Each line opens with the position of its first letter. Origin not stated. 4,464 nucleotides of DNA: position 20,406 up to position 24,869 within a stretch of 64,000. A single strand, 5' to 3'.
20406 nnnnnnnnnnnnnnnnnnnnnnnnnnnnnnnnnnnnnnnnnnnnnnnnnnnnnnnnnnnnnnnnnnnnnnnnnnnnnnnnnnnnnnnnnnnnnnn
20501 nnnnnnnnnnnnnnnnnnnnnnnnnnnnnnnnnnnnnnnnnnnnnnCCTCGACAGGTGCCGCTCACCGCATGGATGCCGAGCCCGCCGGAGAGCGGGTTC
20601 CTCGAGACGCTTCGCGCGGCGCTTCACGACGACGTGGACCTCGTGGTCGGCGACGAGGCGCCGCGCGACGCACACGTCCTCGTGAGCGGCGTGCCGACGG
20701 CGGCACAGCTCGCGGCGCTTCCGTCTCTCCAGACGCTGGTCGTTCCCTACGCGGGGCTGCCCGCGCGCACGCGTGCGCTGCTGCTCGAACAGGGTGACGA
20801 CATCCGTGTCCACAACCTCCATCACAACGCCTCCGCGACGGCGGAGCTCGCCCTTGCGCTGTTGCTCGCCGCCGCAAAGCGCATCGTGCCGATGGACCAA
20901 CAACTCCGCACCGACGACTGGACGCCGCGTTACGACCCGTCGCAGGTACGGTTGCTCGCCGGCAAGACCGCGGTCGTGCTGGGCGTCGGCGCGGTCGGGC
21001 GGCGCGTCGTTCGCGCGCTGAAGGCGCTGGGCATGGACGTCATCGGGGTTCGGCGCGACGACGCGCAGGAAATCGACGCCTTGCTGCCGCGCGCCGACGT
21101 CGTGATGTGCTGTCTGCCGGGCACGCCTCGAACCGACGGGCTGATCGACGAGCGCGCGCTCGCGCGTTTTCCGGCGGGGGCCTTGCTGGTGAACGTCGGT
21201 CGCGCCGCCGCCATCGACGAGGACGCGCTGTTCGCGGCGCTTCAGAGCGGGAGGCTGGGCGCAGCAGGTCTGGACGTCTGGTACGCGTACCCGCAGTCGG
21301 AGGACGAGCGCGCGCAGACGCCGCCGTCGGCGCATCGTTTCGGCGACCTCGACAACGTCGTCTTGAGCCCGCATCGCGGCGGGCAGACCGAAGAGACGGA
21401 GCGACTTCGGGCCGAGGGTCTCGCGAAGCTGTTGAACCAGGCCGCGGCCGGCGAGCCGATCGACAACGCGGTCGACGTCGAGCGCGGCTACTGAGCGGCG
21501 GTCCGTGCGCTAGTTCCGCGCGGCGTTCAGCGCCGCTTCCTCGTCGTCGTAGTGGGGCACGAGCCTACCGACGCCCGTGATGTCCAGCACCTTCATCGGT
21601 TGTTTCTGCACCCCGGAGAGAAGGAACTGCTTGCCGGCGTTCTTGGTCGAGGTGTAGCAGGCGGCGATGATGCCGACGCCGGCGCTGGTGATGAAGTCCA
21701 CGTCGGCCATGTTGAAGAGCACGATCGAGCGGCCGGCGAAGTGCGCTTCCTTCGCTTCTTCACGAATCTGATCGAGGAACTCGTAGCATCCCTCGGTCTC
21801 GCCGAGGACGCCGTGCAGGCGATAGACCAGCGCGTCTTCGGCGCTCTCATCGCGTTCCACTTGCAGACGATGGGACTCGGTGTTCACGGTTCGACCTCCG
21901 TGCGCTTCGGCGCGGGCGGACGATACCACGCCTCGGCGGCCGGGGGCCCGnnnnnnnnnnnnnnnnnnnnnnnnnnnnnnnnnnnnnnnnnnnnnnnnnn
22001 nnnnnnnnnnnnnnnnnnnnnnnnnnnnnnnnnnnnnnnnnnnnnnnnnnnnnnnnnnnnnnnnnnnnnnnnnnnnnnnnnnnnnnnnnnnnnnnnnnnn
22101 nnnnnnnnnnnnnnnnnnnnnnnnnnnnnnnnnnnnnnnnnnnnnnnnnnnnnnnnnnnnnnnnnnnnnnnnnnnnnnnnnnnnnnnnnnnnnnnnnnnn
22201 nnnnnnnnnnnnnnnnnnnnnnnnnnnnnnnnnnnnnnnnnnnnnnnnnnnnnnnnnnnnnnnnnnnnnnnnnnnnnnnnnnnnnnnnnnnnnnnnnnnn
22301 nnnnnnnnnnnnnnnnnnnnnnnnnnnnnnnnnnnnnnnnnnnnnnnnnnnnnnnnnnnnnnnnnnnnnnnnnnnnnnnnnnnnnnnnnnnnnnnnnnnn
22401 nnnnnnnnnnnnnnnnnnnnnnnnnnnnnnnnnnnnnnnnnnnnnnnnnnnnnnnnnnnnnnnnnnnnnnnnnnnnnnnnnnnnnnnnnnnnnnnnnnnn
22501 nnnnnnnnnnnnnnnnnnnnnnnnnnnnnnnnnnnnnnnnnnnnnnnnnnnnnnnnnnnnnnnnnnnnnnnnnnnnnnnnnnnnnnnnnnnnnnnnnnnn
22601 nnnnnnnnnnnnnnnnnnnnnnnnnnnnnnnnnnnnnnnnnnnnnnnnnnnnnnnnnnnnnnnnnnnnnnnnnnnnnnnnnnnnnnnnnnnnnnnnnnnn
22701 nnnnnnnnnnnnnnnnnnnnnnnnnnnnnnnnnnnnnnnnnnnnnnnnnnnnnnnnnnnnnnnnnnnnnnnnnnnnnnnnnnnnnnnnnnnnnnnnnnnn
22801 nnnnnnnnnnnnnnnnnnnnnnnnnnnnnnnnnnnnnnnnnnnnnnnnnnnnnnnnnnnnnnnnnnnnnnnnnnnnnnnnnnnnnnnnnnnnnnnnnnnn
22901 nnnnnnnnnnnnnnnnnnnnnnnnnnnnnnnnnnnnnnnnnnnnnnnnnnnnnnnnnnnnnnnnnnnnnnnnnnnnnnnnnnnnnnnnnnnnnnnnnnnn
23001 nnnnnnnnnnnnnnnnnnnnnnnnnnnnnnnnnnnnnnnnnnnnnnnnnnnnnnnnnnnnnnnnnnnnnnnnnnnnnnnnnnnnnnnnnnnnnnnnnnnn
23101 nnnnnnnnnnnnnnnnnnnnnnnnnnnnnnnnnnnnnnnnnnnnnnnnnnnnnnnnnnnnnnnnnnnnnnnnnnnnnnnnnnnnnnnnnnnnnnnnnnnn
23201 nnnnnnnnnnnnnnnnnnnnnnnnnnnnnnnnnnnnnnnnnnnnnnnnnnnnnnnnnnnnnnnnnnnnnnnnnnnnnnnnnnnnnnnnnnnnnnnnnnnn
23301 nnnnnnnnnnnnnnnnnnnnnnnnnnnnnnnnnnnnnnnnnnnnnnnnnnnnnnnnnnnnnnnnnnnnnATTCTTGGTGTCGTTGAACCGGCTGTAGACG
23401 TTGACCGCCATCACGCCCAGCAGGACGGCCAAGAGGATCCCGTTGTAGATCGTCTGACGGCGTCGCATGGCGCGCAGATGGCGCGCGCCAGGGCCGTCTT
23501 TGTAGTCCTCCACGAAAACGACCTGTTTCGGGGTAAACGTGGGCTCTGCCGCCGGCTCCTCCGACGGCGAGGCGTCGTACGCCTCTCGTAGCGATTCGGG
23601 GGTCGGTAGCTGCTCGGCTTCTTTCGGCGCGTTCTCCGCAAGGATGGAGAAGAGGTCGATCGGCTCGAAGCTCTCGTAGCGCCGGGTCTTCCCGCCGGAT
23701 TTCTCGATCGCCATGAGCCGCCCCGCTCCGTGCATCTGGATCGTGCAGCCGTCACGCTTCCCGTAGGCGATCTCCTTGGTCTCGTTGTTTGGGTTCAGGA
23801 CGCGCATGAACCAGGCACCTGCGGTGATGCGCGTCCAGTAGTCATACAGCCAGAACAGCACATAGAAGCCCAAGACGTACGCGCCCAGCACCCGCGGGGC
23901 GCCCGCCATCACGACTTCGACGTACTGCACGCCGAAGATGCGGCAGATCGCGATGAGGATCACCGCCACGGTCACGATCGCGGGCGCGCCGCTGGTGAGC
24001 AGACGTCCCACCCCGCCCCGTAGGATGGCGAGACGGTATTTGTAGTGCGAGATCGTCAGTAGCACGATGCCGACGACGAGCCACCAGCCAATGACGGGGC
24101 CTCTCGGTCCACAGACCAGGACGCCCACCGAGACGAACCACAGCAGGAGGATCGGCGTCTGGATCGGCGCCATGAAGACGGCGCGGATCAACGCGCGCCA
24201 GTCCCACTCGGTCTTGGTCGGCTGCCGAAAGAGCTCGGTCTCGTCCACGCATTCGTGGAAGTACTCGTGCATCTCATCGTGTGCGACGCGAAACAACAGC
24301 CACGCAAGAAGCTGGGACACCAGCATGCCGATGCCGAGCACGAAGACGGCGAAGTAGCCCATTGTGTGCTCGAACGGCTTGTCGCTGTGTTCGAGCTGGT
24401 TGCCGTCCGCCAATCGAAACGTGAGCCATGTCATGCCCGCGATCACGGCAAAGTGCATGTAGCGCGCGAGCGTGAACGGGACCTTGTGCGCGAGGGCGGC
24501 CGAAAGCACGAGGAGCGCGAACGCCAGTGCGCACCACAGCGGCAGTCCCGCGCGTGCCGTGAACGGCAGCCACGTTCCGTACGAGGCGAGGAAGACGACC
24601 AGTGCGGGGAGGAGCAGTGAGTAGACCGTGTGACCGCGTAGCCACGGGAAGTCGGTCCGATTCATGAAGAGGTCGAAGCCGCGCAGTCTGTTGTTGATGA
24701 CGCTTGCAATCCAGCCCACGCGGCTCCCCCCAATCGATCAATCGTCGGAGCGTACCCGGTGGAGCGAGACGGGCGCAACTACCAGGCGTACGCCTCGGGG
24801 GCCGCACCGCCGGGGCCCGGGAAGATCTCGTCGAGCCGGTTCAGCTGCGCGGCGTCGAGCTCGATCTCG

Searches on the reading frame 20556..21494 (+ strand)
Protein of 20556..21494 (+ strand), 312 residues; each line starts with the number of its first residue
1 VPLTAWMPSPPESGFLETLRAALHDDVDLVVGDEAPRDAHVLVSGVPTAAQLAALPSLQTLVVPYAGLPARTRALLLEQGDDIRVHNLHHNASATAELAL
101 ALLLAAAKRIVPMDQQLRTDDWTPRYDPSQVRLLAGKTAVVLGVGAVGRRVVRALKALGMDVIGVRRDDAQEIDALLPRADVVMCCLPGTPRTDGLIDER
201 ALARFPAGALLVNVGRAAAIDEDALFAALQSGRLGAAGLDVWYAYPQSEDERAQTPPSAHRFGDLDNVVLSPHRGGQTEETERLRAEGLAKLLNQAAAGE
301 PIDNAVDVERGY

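Call 3: search_protein_families(library=pfam, proteins=[window:20556-21494:+], max_evalue=0.01)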
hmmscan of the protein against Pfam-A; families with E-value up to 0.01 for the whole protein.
window:20556-21494:+ (312 aa): 3 families
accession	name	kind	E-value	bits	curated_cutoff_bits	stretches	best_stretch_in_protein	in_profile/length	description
PF02826.25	2-Hacid_dh_C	-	2.4e-43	148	25.1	1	100-275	1-178/178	D-isomer specific 2-hydroxyacid dehydrogenase, NAD binding domain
PF00670.27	AdoHcyase_NAD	-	0.0011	19.5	27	1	133-175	20-62/162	S-adenosyl-L-homocysteine hydrolase, NAD binding domain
PF13478.12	XdhC_C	-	0.0028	18.6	29.7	1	140-235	2-73/125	XdhC Rossmann domain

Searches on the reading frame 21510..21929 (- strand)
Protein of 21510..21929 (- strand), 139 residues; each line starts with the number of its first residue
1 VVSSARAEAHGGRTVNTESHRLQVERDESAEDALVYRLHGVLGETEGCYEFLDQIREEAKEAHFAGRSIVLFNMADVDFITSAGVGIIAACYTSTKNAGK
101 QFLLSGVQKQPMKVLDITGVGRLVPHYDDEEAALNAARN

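Call 3: search_protein_families(library=pfam, proteins=[window:21510-21929:-], max_evalue=0.01)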
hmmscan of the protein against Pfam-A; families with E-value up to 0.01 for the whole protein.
window:21510-21929:- (139 aa): 2 families
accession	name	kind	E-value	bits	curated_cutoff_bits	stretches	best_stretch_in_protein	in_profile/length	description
PF01740.26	STAS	-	1.5e-10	41.2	22.6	1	52-133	28-106/106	STAS domain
PF13466.11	STAS_2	-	1.2e-05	25.8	29.2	1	53-120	13-79/80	STAS domain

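Call 4: search_protein_families(library=ncbifam, proteins=[window:21510-21929:-], max_evalue=0.1)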
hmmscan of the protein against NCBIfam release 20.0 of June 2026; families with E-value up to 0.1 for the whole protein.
window:21510-21929:- (139 aa): 3 families
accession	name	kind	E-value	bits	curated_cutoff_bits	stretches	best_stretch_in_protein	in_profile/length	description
TIGR00377.1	ant_ant_sig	superfamily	5.4e-12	45.6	53.45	1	55-131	30-107/108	anti-sigma factor antagonist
TIGR02886.1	spore_II_AA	equivalog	4e-10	39.7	114.75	1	29-134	5-106/106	anti-sigma F factor antagonist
NF008660.1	PRK11660.1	equivalog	0.018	13.4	614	1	17-122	449-547/572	C4-dicarboxylic acid transporter DauA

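Call 6: search_protein_families(library=padloc, proteins=[window:21510-21929:-], max_evalue=0.1)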
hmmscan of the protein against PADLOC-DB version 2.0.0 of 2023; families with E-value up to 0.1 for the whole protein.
window:21510-21929:- (139 aa): 0 families

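Call 14: list_cluster_members(proteins=[P0001, window:21510-21929:-])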
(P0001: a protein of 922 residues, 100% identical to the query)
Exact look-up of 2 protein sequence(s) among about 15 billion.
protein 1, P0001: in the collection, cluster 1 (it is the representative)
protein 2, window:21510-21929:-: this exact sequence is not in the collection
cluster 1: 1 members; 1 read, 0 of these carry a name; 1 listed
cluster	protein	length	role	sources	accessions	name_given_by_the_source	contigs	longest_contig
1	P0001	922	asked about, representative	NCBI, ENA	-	-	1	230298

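Call 54: find_homologous_proteins(query=window:21510-21887:-, max_evalue=0.001)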
Query window:21510-21887:- (125 aa): 12 proteins with E <= 0.001 among 34 candidates.
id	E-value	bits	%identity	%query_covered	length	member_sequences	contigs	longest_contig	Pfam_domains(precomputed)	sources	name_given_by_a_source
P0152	1.1e-75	269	100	100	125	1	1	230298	PF01740.27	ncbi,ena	-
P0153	2.7e-57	210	83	97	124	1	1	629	PF01740.27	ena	-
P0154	9.8e-53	195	77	98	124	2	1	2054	PF01740.27,PF13466.13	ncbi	-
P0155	5.9e-24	103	47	96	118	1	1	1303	PF01740.27,PF13466.13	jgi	jgi:anti-anti-sigma factor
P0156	3.3e-17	81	45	83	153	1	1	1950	PF01740.27,PF13466.13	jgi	jgi:anti-anti-sigma factor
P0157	8.1e-17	79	43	91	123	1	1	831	PF01740.27,PF13466.13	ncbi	-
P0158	1.2e-15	76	42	92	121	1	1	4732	PF01740.27,PF13466.13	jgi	jgi:anti-anti-sigma factor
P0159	3.9e-15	74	38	95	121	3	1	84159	PF01740.27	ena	-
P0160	1.6e-14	72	40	94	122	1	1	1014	PF01740.27,PF13466.13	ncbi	-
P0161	4.1e-14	71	42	94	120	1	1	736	PF01740.27,PF13466.13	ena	-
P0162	3.5e-13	68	38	86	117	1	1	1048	PF01740.27,PF13466.13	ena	-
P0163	2.9e-12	65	37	94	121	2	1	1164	PF01740.27,PF13466.13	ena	-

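Call 55: find_encoding_contigs(protein=P0154, flank=5000, max_places=3)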
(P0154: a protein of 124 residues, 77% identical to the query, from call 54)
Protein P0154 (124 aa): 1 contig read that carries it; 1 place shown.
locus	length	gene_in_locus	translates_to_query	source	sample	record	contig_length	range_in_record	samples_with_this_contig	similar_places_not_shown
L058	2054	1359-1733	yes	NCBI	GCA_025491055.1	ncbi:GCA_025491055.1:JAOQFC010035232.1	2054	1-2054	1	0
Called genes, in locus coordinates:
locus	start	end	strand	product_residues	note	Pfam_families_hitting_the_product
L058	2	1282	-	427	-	?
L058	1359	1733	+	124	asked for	PF01740:STAS, PF13466:STAS_2 (weak)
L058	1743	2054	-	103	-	?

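Call 56: find_encoding_contigs(protein=P0159, flank=5000, max_places=2)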
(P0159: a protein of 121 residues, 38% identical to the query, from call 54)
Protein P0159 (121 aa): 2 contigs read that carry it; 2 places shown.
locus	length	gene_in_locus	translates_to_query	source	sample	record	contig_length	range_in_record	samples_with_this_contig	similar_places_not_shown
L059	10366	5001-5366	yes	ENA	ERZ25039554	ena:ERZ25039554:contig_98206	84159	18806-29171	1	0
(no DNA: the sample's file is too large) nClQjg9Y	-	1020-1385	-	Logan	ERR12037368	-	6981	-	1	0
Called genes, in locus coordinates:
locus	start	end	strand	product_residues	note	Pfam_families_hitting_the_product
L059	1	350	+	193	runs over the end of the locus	-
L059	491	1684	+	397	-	-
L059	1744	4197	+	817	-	PF08309:LVIVD (weak), PF00041:fn3, PF16656:Pur_ac_phosph_N (weak), PF03781:FGE-sulfatase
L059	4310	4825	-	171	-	-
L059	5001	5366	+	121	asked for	PF01740:STAS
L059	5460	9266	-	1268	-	PF01364:Peptidase_C25, PF13860:FlgD_ig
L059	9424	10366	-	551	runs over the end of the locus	PF13229:Beta_helix, PF13860:FlgD_ig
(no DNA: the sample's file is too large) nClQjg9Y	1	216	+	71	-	?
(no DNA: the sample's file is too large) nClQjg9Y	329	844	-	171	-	-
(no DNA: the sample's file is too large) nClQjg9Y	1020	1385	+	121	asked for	PF01740:STAS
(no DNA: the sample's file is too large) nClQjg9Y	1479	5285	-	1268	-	PF01364:Peptidase_C25, PF13860:FlgD_ig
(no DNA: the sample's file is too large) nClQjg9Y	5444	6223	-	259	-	PF13585:CHU_C (faint), PF13860:FlgD_ig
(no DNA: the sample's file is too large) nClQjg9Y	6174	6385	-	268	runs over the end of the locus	?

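Call 57: find_encoding_contigs(protein=P0158, flank=5000, max_places=2)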
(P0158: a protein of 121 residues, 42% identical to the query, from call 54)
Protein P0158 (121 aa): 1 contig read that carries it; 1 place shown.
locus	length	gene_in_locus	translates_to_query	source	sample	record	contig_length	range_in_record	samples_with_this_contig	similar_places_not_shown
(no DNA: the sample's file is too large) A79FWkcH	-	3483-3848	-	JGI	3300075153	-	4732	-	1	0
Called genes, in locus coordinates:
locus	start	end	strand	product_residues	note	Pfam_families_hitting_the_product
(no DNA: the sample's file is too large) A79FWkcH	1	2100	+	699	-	?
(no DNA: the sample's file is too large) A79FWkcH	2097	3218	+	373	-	PF14870:PSII_BNR (faint), PF02012:BNR (faint), PF15902:Sortilin-Vps10 (faint), PF25852:DUF6242_C (faint)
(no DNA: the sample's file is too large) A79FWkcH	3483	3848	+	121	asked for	PF01740:STAS, PF13466:STAS_2 (weak)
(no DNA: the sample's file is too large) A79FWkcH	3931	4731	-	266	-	?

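Call 71: search_protein_families(library=pfam, proteins=[L058:2-1282:-], max_evalue=0.001)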
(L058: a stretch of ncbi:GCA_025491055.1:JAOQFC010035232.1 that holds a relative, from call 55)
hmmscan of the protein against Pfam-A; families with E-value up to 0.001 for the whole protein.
L058:2-1282:- (427 aa): 0 families

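Call 103: find_encoding_contigs(protein=P0153, flank=1000, max_places=3)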
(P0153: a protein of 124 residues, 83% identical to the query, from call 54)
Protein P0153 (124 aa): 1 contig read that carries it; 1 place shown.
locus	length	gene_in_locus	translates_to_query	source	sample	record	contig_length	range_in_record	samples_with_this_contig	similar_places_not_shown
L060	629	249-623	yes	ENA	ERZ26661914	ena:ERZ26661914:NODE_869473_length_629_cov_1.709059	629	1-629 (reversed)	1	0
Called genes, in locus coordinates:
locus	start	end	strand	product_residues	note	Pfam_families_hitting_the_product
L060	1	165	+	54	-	?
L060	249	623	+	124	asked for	PF01740:STAS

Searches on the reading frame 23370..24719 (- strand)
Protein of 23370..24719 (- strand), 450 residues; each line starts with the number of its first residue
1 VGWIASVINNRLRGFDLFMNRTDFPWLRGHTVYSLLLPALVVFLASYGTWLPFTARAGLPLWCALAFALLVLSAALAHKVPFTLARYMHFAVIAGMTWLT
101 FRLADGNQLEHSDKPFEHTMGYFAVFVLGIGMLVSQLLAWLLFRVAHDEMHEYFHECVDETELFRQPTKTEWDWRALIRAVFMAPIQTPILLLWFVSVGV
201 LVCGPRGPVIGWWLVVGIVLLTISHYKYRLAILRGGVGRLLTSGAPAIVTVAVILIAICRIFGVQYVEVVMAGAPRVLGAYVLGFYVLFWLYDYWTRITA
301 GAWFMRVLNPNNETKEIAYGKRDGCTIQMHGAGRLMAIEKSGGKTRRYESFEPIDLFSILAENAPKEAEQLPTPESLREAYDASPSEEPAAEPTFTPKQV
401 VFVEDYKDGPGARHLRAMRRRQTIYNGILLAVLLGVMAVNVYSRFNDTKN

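Call 72: predict_structure(alignment_id=A7)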
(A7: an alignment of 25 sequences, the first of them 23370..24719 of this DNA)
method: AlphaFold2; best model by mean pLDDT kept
length: 450 residues; sequences in the alignment: 25
mean_pLDDT: 82.8   pTM: 0.81
mean pLDDT of the five models: 82.8, 81.9, 80.8, 80.5, 79.1
residues with pLDDT >= 90: 189; 70-90: 193; 50-70: 49; < 50: 19
segments of 3 or more residues with pLDDT < 50: 107-113, 394-396, 398-405
pLDDT, mean of each block of 10 residues (from residue 1): 80 88 82 84 74 64 80 79 82 77 54 59 86 93 93 92 77 90 95 95 87 95 87 86 93 96 93 85 91 92 94 85 90 91 86 94 73 65 59 46 57 93 95 92 77
secondary structure, 60 per line:
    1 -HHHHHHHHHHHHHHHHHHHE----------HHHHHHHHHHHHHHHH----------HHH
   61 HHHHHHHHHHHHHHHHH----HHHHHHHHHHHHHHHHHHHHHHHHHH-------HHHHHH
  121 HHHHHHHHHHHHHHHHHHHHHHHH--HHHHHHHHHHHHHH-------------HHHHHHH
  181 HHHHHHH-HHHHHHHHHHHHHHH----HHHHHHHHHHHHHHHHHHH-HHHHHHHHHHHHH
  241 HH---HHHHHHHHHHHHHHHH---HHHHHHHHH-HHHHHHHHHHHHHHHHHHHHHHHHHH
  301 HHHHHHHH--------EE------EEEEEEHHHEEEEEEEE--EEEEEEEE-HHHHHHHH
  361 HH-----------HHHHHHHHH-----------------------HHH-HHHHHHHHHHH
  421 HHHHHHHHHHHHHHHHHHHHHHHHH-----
elements in order: H2-20 H32-47 H58-77 H82-107 H115-144 H147-160 H174-187 H189-203 H208-226 H228-242 H246-261 H265-273 H275-308 E325-330 E334-341 E344-351 H353-362 H374-382 H410-445

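Call 76: fold_search(model_id=the predicted structure, library=pdb)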
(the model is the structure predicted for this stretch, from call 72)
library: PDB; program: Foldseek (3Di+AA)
matches with E <= 10: 52; with E <= 0.001: 0
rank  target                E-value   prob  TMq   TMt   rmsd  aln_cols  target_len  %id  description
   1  9lsi_A                7.5e-01  0.08  0.12  0.12  21.6       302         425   12  Cryo-EM structure of the S82C-S82C diabody complex (CitS-diabody #2-TLR3) (released 2025-03-12)
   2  6l85_A                1.3e+00  0.09  0.17  0.18  16.4       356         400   11  The sodium-dependent phosphate transporter (released 2020-09-16)
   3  5xat_A                1.6e+00  0.05  0.12  0.12  21.3       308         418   13  Structural insights into the elevator-like mechanism of the sodium/citrate symporter CitS (released 2017-06-14)
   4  6l85_B                2.3e+00  0.06  0.16  0.17  16.5       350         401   11  The sodium-dependent phosphate transporter (released 2020-09-16)
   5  1siw_C                2.8e+00  0.06  0.11  0.17  13.7       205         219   11  Crystal structure of the apomolybdo-NarGHI (released 2004-06-08)
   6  6nc9                  3.0e+00  0.04  0.12  0.12  21.2       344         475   12  Lipid II flippase MurJ, outward-facing conformation (released 2019-04-17)
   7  7ru6_A                3.6e+00  0.06  0.17  0.22  21.7       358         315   11  Cryo-EM structure of the HIV-1 restriction factor human SERINC3 (released 2022-08-24)
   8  5x9r_B                4.1e+00  0.03  0.12  0.13  19.7       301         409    9  Structural insights into the elevator-like mechanism of the sodium/citrate symporter CitS (released 2017-06-14)
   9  6hu9_c                4.3e+00  0.08  0.16  0.23  15.9       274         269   14  III2-IV2 mitochondrial respiratory supercomplex from S. cerevisiae (released 2018-12-26)
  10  3p2w                  4.7e+00  0.04  0.06  0.11  14.3        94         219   11  Unliganded form of Polo-like kinase I Polo-box domain (released 2011-04-27)
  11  8j7t_A                4.7e+00  0.03  0.11  0.14  20.5       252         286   13  Cryo-EM structure of hZnT7-Fab complex in zinc-unbound state, determined in outward-facing conformation (released 2023-09-20)
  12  5gkw_B                4.9e+00  0.14  0.07  0.25   9.1        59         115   15  crystal structure of SZ529 complex with (R,R)-cyclopentanediol (released 2017-07-12)
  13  8xql_R                5.7e+00  0.02  0.14  0.18  18.3       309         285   13  Structure of human class T GPCR TAS2R14-miniGs/gust complex with Aristolochic acid A. (released 2024-07-10)
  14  6h2f_E                5.7e+00  0.01  0.09  0.12  32.1       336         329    9  Structure of the pre-pore AhlB of the tripartite alpha-pore forming toxin, AHL, from Aeromonas hydrophila. (released 2019-07-10)
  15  6r72_B                5.7e+00  0.01  0.11  0.09  24.4       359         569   12  Crystal structure of BmrA-E504A in an outward-facing conformation (released 2020-05-06)
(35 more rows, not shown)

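Call 94: find_homologous_proteins(query=A7, max_evalue=0.001)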
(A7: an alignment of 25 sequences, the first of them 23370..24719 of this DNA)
Query A7 (25 sequences): 8000 candidates shared short words with the query, none scored E <= 0.001.
